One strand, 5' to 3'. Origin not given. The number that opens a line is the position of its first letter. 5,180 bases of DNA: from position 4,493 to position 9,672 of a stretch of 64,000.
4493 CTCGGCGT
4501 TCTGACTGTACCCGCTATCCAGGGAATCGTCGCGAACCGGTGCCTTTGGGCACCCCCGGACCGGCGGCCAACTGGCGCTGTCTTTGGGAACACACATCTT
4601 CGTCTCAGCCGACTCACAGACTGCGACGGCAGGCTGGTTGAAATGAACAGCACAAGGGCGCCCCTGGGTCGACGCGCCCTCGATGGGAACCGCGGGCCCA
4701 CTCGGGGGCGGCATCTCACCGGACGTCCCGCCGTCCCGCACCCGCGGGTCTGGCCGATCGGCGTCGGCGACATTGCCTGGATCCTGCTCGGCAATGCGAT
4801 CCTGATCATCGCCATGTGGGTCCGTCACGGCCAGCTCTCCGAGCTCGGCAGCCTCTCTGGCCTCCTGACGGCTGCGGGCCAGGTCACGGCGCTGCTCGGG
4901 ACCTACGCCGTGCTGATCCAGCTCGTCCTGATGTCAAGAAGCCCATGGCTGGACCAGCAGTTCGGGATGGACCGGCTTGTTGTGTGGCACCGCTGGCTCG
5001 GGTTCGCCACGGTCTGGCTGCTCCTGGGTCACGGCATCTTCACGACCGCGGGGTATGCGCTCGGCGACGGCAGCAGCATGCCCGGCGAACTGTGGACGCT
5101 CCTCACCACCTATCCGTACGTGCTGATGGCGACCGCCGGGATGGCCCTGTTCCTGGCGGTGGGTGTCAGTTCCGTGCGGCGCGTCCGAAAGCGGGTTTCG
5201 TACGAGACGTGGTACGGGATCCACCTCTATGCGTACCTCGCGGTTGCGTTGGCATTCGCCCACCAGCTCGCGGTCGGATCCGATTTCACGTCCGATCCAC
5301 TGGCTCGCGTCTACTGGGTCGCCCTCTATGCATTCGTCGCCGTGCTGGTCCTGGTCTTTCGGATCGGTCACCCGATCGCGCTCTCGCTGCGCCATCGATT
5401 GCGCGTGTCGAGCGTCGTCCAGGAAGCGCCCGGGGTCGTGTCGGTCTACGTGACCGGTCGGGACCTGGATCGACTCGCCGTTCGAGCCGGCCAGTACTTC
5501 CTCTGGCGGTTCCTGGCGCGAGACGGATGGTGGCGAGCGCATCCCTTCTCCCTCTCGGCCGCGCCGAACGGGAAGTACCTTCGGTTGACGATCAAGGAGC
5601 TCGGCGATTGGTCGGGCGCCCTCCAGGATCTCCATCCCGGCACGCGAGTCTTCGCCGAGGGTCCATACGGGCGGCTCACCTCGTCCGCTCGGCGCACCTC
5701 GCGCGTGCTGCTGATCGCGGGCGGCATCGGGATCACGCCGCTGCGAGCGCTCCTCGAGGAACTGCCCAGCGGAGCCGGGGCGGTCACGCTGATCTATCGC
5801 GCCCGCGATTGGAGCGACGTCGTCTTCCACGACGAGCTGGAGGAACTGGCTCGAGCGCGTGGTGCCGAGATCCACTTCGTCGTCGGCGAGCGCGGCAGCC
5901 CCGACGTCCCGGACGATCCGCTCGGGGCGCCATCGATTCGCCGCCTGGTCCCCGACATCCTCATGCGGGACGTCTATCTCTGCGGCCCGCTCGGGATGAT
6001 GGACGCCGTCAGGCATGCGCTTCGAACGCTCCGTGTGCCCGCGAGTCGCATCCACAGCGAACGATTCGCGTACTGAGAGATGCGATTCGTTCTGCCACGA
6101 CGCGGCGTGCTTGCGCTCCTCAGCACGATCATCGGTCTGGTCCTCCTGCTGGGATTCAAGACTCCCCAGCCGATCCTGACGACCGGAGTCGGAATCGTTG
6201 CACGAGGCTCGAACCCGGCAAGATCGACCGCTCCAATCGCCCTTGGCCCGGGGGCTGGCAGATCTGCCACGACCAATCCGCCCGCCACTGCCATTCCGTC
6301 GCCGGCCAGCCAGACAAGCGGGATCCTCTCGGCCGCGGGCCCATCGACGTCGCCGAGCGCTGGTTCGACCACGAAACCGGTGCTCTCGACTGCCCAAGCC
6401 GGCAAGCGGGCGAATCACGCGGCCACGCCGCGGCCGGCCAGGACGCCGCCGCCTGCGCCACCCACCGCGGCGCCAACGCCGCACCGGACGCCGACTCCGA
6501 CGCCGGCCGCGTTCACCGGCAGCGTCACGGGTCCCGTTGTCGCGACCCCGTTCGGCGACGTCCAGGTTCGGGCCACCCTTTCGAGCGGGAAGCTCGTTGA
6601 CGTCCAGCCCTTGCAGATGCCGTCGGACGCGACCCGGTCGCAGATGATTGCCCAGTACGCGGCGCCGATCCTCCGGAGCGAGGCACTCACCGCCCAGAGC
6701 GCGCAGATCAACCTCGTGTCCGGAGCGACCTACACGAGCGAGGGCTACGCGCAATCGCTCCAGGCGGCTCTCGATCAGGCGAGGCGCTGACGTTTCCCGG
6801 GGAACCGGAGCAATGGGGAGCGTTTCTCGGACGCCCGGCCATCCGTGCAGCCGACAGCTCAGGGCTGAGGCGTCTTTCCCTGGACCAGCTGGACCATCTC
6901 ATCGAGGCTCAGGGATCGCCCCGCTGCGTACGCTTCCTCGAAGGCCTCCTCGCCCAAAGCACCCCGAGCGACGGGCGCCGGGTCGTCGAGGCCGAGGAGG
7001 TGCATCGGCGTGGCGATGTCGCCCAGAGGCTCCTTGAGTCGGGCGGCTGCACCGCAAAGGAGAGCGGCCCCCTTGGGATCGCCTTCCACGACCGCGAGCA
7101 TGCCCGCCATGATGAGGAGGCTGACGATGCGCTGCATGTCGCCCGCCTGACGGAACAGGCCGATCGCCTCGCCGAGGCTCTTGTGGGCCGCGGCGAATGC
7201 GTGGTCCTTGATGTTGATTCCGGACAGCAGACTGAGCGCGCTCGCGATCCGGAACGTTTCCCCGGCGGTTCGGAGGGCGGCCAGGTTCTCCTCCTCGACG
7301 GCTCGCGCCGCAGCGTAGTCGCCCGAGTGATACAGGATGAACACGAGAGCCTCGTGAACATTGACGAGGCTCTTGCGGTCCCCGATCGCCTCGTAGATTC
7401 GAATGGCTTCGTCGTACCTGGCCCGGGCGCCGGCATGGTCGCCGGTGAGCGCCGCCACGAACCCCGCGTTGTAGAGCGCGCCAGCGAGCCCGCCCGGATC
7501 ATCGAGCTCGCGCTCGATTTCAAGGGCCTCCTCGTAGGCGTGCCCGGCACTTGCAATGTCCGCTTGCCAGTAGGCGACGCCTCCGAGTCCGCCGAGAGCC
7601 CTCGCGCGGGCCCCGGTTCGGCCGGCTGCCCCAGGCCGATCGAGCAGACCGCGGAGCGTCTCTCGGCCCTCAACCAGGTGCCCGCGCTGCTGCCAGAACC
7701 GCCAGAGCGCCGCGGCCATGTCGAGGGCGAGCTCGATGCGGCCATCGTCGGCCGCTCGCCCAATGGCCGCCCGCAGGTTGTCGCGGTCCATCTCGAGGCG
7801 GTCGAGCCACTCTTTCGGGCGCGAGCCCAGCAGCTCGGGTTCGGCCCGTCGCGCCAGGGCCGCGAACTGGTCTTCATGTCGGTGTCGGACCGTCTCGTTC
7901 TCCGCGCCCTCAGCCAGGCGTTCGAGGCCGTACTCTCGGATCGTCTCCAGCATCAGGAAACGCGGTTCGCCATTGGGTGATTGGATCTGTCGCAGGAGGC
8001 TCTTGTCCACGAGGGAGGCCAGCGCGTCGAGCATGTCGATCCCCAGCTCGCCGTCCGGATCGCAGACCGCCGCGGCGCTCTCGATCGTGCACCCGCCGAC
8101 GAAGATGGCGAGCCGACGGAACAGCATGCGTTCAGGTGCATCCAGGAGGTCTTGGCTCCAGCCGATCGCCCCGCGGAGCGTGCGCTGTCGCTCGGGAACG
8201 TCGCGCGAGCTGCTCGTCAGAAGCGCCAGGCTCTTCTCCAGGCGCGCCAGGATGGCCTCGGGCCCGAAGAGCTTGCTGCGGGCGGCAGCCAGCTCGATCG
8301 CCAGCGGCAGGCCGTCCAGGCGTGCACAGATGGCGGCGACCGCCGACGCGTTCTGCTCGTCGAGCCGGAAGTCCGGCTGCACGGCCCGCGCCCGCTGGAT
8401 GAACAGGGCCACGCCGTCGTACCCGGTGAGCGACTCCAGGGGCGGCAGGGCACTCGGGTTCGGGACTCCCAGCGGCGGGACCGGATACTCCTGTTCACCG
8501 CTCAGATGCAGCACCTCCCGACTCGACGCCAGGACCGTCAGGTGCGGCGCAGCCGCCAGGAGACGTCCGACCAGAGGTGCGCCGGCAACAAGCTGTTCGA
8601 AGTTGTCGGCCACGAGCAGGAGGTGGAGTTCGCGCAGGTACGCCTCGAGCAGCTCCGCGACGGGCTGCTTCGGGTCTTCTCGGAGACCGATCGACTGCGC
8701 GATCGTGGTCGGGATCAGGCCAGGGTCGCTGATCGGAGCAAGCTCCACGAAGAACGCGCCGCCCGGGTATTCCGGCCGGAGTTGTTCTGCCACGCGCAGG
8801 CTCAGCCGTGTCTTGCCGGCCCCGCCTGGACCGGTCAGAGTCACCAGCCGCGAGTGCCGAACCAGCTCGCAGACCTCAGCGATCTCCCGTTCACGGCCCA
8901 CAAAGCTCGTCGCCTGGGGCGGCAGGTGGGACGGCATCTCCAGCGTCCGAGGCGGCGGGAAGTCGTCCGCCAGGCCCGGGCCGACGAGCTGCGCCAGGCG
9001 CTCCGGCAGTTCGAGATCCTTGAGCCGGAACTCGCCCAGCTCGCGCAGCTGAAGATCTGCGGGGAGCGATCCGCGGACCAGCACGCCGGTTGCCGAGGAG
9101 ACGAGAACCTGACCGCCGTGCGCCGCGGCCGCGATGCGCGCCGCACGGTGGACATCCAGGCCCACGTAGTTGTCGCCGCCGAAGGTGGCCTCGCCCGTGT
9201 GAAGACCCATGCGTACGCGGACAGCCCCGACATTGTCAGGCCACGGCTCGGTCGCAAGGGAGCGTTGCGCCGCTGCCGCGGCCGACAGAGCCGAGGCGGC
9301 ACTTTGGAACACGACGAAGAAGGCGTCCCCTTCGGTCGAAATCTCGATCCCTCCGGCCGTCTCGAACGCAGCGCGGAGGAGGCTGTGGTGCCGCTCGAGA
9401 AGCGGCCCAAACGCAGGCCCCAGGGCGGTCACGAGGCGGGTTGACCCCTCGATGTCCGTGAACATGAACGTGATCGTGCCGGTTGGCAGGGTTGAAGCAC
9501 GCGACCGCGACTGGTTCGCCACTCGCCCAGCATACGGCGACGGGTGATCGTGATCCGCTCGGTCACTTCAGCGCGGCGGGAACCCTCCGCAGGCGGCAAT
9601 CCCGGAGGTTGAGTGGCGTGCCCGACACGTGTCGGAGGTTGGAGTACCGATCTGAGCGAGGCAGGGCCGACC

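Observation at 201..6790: Flavinylation-centred membrane redox locus with two different di-haem reductases around one ApbE/FMN_bind pair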

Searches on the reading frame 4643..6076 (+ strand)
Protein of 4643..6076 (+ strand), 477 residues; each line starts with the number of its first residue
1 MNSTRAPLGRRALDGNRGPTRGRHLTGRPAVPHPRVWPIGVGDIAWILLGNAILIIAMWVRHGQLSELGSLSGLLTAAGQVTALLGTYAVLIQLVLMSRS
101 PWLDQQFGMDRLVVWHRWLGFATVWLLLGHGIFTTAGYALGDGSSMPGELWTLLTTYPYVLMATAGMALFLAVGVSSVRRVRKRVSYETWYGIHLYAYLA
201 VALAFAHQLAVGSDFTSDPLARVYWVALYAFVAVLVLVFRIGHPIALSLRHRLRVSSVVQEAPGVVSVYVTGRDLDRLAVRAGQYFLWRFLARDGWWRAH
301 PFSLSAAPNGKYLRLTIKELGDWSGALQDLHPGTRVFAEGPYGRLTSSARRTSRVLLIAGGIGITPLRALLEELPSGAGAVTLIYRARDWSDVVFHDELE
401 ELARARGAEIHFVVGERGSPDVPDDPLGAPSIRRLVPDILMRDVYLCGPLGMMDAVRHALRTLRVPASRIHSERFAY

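Call 3: search_protein_families(library=pfam, proteins=[window:4643-6076:+], max_evalue=0.01)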
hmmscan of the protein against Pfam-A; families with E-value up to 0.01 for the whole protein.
window:4643-6076:+ (477 aa): 4 families
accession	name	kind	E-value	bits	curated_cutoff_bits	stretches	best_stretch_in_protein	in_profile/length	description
PF01794.25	Ferric_reduct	-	8.5e-19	68.2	28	1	83-204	2-120/121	Ferric reductase like transmembrane component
PF00175.26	NAD_binding_1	-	7.2e-09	36.7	22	1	357-457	1-108/109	Oxidoreductase NAD-binding domain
PF08022.18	FAD_binding_8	-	2.1e-07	31.5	22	1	277-344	27-107/109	FAD-binding domain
PF08030.17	NAD_binding_6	-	0.0034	17.9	22.2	0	354-405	3-62/156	Ferric reductase NAD binding domain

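Call 23: find_related_loci(query=window:4643-6076:+, collection=genome_contigs, flank=8000)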
Query window:4643-6076:+ (477 aa) in genome_contigs; peptide patterns used: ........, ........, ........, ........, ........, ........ (x = any residue, [..] = any of these).
250 stretches matched a pattern; 212 encode a relative of the query (tblastn E <= 1e-3); the best 80 are kept; 80 distinct loci.
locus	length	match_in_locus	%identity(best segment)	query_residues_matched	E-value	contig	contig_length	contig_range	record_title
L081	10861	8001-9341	68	31-477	0e+0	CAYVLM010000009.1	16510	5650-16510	MAG TPA_asm: uncultured Steroidobacteraceae bacterium isolate binchicken_co116_443 genome assembly, contig: NODE_3484_le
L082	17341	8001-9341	68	31-477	0e+0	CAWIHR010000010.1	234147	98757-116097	MAG: uncultured Chloroflexia bacterium isolate MFD03726.bin.2.159 genome assembly, contig: contig_12877, whole genome sh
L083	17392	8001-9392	65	10-477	0e+0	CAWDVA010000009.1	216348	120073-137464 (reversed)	MAG: uncultured Chloroflexia bacterium isolate MFD05684.bin.1.348 genome assembly, contig: contig_50953, whole genome sh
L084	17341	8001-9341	67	31-477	0e+0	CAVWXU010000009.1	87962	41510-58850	MAG: uncultured Chloroflexia bacterium isolate MFD03726.bin.2.17 genome assembly, contig: contig_19965, whole genome sho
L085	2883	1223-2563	67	31-477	0e+0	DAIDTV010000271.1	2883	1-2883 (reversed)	MAG TPA_asm: Chloroflexi bacterium isolate clean4623 NODE_271_length_2883_cov_3.621525, whole genome shotgun sequence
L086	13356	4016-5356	66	31-477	0e+0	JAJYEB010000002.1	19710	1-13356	MAG: Chloroflexi bacterium isolate DBS1-1.bin137 NODE_4562_length_19710_cov_3.854568, whole genome shotgun sequence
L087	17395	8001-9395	65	10-477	0e+0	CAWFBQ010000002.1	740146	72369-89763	MAG: uncultured Chloroflexia bacterium isolate MFD02416.bin.1.124 genome assembly, contig: contig_15465, whole genome sh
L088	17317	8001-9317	66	39-477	0e+0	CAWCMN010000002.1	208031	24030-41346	MAG: uncultured Chloroflexia bacterium isolate MFD05502.bin.1.37 genome assembly, contig: contig_15019, whole genome sho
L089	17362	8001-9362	65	26-477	0e+0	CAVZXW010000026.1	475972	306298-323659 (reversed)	MAG: uncultured Chloroflexia bacterium isolate MFD01872.bin.2.101 genome assembly, contig: contig_83687, whole genome sh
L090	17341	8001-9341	66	31-477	0e+0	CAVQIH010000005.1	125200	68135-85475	MAG: uncultured Chloroflexia bacterium isolate MFD10007.bin.3.293 genome assembly, contig: contig_114283, whole genome s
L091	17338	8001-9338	68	31-477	0e+0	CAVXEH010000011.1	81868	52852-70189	MAG: uncultured Chloroflexia bacterium isolate MFD02416.bin.1.132 genome assembly, contig: contig_58662, whole genome sh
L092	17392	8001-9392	65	10-477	0e+0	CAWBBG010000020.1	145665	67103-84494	MAG: uncultured Chloroflexia bacterium isolate MFD02923.bin.2.22 genome assembly, contig: contig_6506, whole genome shot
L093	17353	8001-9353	65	27-477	0e+0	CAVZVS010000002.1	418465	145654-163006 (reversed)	MAG: uncultured Chloroflexia bacterium isolate MFD02134.bin.2.66 genome assembly, contig: contig_276, whole genome shotg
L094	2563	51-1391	66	28-477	0e+0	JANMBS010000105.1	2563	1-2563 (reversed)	MAG: Thermomicrobiales bacterium isolate OTE_1_metabat_29 OTE_1_k141_1511193, whole genome shotgun sequence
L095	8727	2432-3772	66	31-477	0e+0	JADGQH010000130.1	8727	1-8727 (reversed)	MAG: Chloroflexota bacterium isolate Chersky.27_23 contig-100_1625, whole genome shotgun sequence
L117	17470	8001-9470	61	1-477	0e+0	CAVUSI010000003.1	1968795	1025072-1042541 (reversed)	MAG: uncultured Chloroflexia bacterium isolate MFD06085.bin.2.4 genome assembly, contig: contig_6903, whole genome shotg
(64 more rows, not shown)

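Call 27: search_protein_families(library=ncbifam, proteins=[window:4643-6076:+], max_evalue=0.01)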
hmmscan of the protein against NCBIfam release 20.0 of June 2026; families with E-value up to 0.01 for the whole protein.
window:4643-6076:+ (477 aa): 23 families
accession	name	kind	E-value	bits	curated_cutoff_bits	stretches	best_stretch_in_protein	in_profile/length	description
NF009805.0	PRK13289.1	equivalog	6.3e-25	87.9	432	1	252-475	156-392/399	NO-inducible flavohemoprotein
NF007964.0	PRK10684.1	equivalog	8.4e-24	84.1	383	1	251-476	10-238/333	NADH oxidoreductase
NF040810.1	BenC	equivalog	1e-18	67.6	430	1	254-476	108-331/333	benzoate 1,2-dioxygenase electron transfer component BenC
NF000796.0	PRK00054.1-1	equivalog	3.6e-18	65.7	224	1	252-464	5-193/254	dihydroorotate dehydrogenase electron transfer subunit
NF058606.1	GlBtMonoRdsGbcB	equivalog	6.2e-16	58.2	500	1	250-475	13-247/362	glycine betaine monooxygenase reductase subunit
TIGR02160.1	PA_CoA_Oxy5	hypoth_equivalog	6.3e-16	58.1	420.8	1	251-476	2-242/352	1,2-phenylacetyl-CoA epoxidase subunit PaaE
NF006220.0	PRK08345.1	subfamily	3e-11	43.1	395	1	302-411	61-176/294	cytochrome-c3 hydrogenase subunit gamma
NF040830.1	sulfhyd_ShyC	equivalog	2.4e-10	40.1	600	1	298-403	53-161/288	NAD(P)-dependent hydrogenase/sulfhydrogenase 2 subunit gamma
NF045803.1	MethMoxFADbindMmoC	equivalog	2.5e-10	39.7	500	1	316-475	176-340/343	aromatic/alkene monooxygenase hydroxylase FAD-binding subunit MmoC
NF005963.0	PRK08051.1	equivalog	3e-08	33.3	230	1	255-477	8-232/233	NAD(P)H-flavin reductase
NF040835.1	sulfhyd_HydG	equivalog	3.6e-08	33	650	1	302-457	68-230/292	NADPH-dependent hydrogenase/sulfhydrogenase 1 subunit gamma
TIGR02911.1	sulfite_red_B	equivalog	4.9e-08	32.4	288.6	1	300-406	47-156/261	anaerobic sulfite reductase subunit AsrB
NF008822.0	PRK11872.1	equivalog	7.3e-07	28.5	402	1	275-476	132-336/341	anthranilate 1,2-dioxygenase electron transfer component AntC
NF004862.0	PRK06222.1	subfamily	2.3e-06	27.3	220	1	308-466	54-206/281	sulfide/dihydroorotate dehydrogenase-like FAD/NAD-binding protein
TIGR01941.1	nqrF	equivalog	5.3e-06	25.6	295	1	320-470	239-398/405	NADH:ubiquinone reductase (Na(+)-transporting) subunit F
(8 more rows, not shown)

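Call 46: search_solved_structures(query=window:4643-6076:+, max_evalue=0.001)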
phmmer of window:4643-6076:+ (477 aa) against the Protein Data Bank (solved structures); distinct sequences matched with E-value up to 0.001: 30.
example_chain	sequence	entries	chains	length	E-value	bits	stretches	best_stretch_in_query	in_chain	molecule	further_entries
8qt6_A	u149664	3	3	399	2.8e-17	66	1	92-462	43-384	FAD-binding FR-type domain-containing protein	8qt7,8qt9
8qta_A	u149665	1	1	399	4.2e-17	65.4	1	92-461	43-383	FAD-binding FR-type domain-containing protein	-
8qq7_A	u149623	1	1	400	4.4e-17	65.3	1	92-461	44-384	FAD-binding FR-type domain-containing protein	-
1cqx_A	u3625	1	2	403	2.6e-12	49.6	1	296-475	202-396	FLAVOHEMOPROTEIN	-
3ozu_A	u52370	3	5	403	2.6e-12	49.6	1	296-475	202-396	Flavohemoprotein | Flavohemoglobin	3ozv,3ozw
4eh1_A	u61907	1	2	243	3.6e-12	49.1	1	281-475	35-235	Flavohemoprotein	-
8qq5_A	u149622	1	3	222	7.5e-12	48.1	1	281-462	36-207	Oxidoreductase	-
8qq1_C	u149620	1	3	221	9.4e-12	47.8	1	281-461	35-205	Oxidoreductase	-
6wxr_A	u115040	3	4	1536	9e-09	37.9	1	140-375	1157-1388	Dual oxidase 1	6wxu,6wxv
6o0a_A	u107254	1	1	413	9.4e-09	37.8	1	211-470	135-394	Flavohemoglobin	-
7d3e_A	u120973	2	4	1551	7.7e-08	34.8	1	140-375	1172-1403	Dual oxidase 1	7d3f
6sz5_B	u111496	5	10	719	1.7e-07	33.7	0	93-339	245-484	NADPH oxidase 5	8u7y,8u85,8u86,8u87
1gvh_A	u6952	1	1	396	1.7e-07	33.7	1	281-475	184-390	FLAVOHEMOPROTEIN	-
1tvc_A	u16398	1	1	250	2.3e-07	33.3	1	319-475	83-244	METHANE MONOOXYGENASE COMPONENT C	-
9nez_C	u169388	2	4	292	2.5e-07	33.2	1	301-459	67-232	Sulfhydrogenase 1 subunit gamma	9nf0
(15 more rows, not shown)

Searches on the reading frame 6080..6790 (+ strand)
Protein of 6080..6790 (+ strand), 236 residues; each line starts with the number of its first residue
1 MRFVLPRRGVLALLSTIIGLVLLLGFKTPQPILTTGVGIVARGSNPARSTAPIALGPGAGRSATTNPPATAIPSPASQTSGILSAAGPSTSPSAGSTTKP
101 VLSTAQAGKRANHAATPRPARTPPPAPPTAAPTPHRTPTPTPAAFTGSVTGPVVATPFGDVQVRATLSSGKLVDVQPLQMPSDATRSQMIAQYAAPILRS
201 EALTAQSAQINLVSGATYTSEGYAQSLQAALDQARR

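Call 3: search_protein_families(library=pfam, proteins=[window:6080-6790:+], max_evalue=0.01)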
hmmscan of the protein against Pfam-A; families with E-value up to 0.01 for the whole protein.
window:6080-6790:+ (236 aa): 1 family
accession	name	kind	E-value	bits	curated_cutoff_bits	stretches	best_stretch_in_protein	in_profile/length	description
PF04205.19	FMN_bind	-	3.6e-05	24.7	22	1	159-232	4-77/77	FMN-binding domain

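Call 27: search_protein_families(library=ncbifam, proteins=[window:6080-6790:+], max_evalue=0.01)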
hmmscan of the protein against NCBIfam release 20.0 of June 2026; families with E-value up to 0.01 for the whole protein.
window:6080-6790:+ (236 aa): 1 family
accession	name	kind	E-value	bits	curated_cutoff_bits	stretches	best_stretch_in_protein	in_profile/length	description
NF045876.1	RnfG_DVU2794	exception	0.0044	16.5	205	1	186-231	131-176/190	RnfABCDGE type electron transport complex subunit G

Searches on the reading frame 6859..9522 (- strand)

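Call 3: search_protein_families(library=pfam, proteins=[window:6859-9522:-], max_evalue=0.01)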
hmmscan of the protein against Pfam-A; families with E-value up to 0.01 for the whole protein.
window:6859-9522:- (887 aa): 8 families
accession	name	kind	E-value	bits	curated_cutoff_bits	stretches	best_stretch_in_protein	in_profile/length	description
PF00211.25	Guanylate_cyc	-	6.3e-12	45.9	21.9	1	14-168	6-171/183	Adenylate and Guanylate cyclase catalytic domain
PF13424.12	TPR_12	-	5.6e-09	36.5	30.1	1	640-712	3-77/77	Tetratricopeptide repeat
PF13401.12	AAA_22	-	4.6e-07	30.6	27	1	223-314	4-97/130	AAA domain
PF13191.12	AAA_16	-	1.4e-06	29.4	32.6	1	207-270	2-64/167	AAA ATPase domain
PF20703.3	nSTAND1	-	3.5e-06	27.4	27.1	1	203-313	12-129/379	Novel STAND NTPase 1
PF01637.24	ATPase_2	-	0.0027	18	33.2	1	207-252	1-48/225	ATPase domain predominantly from Archaea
PF14938.12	SNAP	-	0.0045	16.9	25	1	655-796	50-184/282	Soluble NSF attachment protein, SNAP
PF07719.23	TPR_2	-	0.0059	17.1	27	0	681-711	2-32/34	Tetratricopeptide repeat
